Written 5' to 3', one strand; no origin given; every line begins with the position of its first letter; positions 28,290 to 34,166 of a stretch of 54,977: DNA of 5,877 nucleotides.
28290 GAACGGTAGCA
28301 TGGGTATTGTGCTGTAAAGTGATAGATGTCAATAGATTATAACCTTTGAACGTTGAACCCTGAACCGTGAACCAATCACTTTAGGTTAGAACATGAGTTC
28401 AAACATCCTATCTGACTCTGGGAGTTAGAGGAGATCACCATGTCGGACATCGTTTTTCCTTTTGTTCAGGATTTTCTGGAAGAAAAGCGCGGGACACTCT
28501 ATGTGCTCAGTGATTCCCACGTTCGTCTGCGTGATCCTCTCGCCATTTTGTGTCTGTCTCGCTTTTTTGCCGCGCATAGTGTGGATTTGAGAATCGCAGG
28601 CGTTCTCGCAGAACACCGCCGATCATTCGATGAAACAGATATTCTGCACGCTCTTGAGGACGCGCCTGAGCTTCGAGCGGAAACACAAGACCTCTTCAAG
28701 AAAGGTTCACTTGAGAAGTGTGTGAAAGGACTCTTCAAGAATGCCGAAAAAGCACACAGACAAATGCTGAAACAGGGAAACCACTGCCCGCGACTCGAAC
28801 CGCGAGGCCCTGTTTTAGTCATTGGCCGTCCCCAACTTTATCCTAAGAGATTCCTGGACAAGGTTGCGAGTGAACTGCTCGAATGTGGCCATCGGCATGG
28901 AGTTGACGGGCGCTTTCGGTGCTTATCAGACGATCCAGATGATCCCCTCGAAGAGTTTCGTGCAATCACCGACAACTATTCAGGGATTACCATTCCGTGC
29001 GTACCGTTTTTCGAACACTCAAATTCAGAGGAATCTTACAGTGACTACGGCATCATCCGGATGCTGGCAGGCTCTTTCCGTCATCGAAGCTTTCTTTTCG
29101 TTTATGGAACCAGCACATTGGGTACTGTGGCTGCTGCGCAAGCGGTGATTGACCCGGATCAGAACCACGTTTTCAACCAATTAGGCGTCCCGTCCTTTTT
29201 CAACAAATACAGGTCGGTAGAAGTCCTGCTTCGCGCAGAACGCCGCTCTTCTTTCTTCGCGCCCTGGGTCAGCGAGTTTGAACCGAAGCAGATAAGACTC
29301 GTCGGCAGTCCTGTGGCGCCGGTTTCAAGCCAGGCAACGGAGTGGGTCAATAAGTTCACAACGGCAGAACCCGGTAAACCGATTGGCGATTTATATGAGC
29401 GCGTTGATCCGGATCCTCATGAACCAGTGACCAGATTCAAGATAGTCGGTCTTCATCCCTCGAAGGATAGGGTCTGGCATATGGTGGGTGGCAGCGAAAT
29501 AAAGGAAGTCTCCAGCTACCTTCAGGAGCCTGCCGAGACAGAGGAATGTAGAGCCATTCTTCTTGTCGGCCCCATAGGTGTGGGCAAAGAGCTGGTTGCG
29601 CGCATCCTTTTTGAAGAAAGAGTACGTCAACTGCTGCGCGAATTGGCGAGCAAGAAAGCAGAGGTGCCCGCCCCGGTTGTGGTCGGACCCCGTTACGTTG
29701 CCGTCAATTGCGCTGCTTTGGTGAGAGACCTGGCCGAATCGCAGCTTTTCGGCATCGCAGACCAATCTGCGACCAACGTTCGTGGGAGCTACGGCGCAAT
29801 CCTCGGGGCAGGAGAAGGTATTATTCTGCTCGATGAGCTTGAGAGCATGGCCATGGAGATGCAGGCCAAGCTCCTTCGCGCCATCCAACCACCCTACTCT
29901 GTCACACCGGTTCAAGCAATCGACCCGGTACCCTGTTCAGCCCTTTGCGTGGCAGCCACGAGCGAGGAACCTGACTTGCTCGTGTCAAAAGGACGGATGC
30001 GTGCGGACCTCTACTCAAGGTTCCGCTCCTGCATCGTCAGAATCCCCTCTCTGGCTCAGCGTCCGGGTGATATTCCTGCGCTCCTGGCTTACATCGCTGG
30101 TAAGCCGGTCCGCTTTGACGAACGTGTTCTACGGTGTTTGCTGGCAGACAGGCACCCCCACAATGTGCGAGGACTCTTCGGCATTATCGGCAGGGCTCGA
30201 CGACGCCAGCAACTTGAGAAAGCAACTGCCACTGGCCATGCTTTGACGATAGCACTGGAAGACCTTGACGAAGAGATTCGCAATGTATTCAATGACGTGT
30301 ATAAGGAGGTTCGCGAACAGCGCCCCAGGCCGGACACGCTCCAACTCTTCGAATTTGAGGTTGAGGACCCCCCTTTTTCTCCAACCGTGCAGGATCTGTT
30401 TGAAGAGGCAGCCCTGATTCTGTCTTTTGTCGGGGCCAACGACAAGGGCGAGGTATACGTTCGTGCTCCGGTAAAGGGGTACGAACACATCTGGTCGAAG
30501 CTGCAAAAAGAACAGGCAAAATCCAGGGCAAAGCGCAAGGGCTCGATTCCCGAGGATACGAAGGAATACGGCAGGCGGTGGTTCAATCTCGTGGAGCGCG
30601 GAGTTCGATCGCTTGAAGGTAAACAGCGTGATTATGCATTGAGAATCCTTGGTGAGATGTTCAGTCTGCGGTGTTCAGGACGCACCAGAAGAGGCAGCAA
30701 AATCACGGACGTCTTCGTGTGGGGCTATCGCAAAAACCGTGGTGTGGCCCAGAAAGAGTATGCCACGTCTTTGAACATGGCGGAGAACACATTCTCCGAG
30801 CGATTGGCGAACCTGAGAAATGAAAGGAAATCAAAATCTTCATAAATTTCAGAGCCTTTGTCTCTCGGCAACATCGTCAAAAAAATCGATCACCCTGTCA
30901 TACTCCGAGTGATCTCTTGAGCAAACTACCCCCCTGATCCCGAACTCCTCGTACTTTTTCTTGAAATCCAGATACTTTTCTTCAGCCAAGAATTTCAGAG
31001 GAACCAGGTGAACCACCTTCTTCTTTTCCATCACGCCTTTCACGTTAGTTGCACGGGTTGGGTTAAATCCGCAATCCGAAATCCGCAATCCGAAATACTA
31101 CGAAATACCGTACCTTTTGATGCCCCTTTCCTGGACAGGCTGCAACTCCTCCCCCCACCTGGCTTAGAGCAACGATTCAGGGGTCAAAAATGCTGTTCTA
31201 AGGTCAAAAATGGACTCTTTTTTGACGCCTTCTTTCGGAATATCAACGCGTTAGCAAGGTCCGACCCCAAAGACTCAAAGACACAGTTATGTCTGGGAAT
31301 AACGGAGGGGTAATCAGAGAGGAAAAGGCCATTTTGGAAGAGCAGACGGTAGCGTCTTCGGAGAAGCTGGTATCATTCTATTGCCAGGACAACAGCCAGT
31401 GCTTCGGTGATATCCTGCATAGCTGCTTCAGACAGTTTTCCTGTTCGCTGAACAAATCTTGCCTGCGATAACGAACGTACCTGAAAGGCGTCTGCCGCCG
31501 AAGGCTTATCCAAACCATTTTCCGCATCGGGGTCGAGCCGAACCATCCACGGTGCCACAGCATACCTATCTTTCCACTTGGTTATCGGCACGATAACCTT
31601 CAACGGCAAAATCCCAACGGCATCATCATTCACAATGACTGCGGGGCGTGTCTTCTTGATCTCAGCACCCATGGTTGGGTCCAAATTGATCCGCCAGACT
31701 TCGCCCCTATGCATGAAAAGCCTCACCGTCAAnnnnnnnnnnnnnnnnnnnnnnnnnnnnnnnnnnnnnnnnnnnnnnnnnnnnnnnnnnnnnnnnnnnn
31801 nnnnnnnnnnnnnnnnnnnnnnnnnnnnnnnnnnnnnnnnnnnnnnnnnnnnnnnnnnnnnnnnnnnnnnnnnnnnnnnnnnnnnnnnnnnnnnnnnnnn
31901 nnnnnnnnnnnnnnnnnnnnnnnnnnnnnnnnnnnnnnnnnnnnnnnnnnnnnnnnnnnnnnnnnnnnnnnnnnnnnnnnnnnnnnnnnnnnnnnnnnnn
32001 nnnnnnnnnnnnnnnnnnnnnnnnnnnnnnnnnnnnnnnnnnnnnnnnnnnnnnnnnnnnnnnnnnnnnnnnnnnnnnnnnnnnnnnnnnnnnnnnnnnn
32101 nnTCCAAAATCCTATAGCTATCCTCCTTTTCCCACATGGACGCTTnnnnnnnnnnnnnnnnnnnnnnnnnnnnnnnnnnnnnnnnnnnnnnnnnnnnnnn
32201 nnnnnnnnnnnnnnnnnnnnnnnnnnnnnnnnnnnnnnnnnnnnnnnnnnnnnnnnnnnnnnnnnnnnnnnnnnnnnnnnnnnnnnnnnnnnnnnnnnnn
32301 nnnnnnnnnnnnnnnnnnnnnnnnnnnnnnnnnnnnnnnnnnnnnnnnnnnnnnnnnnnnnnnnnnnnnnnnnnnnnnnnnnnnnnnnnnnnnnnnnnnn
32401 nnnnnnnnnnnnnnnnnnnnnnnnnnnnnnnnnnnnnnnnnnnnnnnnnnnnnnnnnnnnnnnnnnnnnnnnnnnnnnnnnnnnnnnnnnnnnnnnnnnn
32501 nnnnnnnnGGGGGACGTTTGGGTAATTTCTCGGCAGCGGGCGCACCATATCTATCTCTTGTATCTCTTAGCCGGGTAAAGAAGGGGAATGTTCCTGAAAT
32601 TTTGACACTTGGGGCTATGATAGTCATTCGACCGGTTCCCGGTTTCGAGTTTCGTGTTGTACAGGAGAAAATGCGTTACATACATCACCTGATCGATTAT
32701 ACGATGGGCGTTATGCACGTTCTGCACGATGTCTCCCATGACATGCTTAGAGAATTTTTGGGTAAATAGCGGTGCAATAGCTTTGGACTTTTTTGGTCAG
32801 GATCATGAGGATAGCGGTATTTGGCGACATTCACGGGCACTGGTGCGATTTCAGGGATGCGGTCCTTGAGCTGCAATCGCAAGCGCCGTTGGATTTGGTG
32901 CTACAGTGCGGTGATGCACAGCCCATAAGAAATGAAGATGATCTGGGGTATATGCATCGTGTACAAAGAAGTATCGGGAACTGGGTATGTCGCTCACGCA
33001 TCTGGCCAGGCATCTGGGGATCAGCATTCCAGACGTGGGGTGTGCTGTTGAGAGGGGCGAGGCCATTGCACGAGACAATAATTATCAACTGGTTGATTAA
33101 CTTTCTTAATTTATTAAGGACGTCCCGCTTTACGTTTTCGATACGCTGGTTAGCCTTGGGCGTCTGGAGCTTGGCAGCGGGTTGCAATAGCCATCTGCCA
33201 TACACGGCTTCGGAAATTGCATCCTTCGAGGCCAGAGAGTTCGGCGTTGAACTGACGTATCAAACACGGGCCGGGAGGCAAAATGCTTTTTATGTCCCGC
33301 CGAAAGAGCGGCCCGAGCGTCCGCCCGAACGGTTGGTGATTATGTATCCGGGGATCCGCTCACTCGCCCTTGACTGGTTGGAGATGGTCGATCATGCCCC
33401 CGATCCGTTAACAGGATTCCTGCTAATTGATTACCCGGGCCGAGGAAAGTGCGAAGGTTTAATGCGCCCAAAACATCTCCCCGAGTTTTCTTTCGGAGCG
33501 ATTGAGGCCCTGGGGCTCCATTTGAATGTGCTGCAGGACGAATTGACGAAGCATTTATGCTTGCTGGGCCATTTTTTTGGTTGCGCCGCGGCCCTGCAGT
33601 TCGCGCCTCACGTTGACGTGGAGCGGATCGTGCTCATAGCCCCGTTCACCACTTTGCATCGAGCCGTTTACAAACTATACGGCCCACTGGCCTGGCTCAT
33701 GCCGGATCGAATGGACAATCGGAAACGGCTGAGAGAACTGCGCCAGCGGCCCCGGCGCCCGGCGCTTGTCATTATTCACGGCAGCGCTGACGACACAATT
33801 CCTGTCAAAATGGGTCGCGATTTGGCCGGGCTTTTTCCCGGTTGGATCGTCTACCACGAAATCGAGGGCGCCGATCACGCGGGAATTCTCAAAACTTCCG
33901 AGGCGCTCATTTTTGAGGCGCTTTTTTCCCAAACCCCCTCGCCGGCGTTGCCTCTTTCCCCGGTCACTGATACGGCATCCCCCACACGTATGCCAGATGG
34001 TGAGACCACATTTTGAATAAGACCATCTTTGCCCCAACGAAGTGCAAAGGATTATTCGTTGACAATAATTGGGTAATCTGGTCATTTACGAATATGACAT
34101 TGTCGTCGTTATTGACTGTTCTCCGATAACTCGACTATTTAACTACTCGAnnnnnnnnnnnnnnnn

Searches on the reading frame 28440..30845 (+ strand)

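Call 9: search_protein_families(library=pfam, proteins=[window:28440-30845:+], max_evalue=0.01)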
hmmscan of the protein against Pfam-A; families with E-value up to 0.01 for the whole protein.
window:28440-30845:+ (801 aa): 5 families
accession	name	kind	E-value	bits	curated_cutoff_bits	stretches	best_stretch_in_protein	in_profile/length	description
PF00158.32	Sigma54_activat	-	1.2e-25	90.6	20.2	1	354-530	8-164/168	Sigma-54 interaction domain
PF14532.12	Sigma54_activ_2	-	8e-06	26.6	25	1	372-538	23-138/138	Sigma-54 interaction domain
PF00004.35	AAA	-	9.9e-06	26.5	21.2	1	373-523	1-124/131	ATPase family associated with various cellular activities (AAA)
PF13191.12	AAA_16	-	0.00035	21.6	32.6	1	352-451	7-102/167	AAA ATPase domain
PF07728.20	AAA_5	-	0.003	18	22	0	373-528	2-139/139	AAA domain (dynein-related subfamily)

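Call 96: search_protein_families(library=ncbifam, proteins=[window:28440-30845:+], max_evalue=0.001)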
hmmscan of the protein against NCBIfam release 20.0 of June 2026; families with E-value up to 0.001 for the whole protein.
window:28440-30845:+ (801 aa): 24 families
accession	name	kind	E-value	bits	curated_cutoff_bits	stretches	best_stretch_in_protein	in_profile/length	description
NF038308.1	RNA_repair_RtcR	equivalog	2e-32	112.7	650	1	370-552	204-371/530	RNA repair transcriptional activator RtcR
NF003451.0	PRK05022.1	equivalog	1.5e-26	93.2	476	1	347-615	191-445/512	nitric oxide reductase transcriptional regulator NorR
NF011953.0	PRK15424.1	equivalog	8.8e-26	90.6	703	1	371-551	243-414/538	propionate catabolism operon regulatory protein PrpR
TIGR02329.1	propionate_PrpR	equivalog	1.3e-24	86.7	499.2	1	371-552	236-400/526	propionate catabolism operon regulatory protein PrpR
NF041552.1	TF_PrdR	equivalog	4.8e-23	81.3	795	1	372-551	292-453/577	sigma-54 dependent transcriptional regulator PrdR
TIGR01817.1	nifA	equivalog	6.4e-22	78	528.85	1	354-585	205-423/534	nif-specific transcriptional activator NifA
TIGR02974.1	phageshock_pspF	equivalog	9e-22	77.7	443.55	1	371-596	23-239/336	phage shock protein operon transcriptional activator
NF050807.1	TransRegFlbDCaul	equivalog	1e-21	77.4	750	1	372-560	143-313/454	sigma-54-dependent transcriptional regulator FlbD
NF051870.1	NAssimRespRegNtrX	equivalog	2.4e-21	76.2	600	1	348-556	141-326/452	nitrogen assimilation response regulator NtrX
TIGR02915.1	PEP_resp_reg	equivalog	3.2e-21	75.7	502.6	1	354-578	148-360/445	PEP-CTERM-box response regulator transcription factor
TIGR01818.1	ntrC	equivalog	4.7e-21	75.1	558.6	1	373-551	160-320/463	nitrogen regulation protein NR(I)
NF041906.1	V4R_TF_MobR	exception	5.7e-21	74.6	999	1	347-555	233-422/544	phenol degradation transcriptional regulator MobR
NF041946.1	LuxO_transreg_Vib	equivalog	1.8e-20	73.2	800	1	418-583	186-359/463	quorum-sensing sigma-54 dependent transcriptional regulator LuxO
NF049963.1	RespRegFlgRCampy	domain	3.6e-20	72.2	750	1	372-627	159-405/429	fla regulon two-component system response regulator FlgR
NF008469.0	PRK11361.1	equivalog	2.1e-19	69.6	714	1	372-587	168-373/461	acetoacetate metabolism transcriptional regulator AtoC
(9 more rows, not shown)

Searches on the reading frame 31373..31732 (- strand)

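Call 12: search_protein_families(library=pfam, proteins=[window:31373-31732:-], max_evalue=0.01)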
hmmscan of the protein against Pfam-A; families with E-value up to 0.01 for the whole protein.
window:31373-31732:- (119 aa): 1 family
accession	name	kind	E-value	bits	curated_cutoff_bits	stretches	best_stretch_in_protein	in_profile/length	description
PF02452.23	PemK_toxin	-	7.9e-25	87.6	23.1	1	9-116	2-109/109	PemK-like, MazF-like toxin of type II toxin-antitoxin system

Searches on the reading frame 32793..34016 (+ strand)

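Call 12: search_protein_families(library=pfam, proteins=[window:32793-34016:+], max_evalue=0.01)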
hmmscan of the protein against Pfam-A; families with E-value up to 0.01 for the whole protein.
window:32793-34016:+ (407 aa): 3 families
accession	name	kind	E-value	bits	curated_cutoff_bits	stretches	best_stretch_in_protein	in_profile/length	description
PF12697.13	Abhydrolase_6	-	1e-05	26.7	26.3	1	192-302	11-108/217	Alpha/beta hydrolase family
PF00149.33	Metallophos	-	0.00043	21.2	21.5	1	5-45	1-40/191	Calcineurin-like phosphoesterase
PF12850.12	Metallophos_2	-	0.0015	19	27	1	5-44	1-39/154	Calcineurin-like phosphoesterase superfamily domain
